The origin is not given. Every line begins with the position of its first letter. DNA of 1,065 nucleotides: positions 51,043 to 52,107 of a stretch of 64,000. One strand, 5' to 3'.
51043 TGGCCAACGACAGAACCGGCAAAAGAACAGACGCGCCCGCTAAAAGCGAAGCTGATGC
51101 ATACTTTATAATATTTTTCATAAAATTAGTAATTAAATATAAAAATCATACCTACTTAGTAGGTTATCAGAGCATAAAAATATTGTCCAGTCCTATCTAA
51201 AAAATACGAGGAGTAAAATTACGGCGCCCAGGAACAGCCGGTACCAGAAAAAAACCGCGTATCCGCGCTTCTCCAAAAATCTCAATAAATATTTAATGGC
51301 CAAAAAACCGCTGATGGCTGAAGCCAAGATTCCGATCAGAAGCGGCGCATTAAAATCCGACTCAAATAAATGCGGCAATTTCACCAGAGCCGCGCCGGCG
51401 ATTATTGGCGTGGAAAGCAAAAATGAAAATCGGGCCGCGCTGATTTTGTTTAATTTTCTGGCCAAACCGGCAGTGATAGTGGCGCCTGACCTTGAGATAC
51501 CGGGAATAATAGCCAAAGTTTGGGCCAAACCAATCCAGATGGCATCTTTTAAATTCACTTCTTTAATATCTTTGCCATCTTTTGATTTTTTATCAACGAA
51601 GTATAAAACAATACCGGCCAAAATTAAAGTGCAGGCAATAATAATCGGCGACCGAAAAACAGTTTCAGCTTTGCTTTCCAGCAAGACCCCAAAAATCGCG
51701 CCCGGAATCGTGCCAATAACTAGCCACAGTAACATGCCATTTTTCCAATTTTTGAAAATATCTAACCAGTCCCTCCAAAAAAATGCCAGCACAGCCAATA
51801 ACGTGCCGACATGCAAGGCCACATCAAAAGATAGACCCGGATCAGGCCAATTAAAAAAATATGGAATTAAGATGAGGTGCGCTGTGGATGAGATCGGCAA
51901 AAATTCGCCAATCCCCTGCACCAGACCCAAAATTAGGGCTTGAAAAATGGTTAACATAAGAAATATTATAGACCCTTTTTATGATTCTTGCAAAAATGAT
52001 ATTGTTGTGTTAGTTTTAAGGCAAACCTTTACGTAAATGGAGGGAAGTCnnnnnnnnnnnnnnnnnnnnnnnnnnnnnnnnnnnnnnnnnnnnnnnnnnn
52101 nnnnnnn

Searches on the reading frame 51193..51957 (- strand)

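Call 62: search_protein_families(library=pfam, proteins=[window:51193-51957:-], max_evalue=0.001)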
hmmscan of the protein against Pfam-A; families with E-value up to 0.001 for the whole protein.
window:51193-51957:- (254 aa): 2 families
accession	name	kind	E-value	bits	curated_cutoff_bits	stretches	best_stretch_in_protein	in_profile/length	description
PF02673.24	BacA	-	9.7e-80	268.4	33.4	1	7-246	1-257/257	Bacitracin resistance protein BacA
PF01925.25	TauE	-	5.2e-05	23.5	32.6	1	51-244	47-233/237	Sulfite exporter TauE/SafE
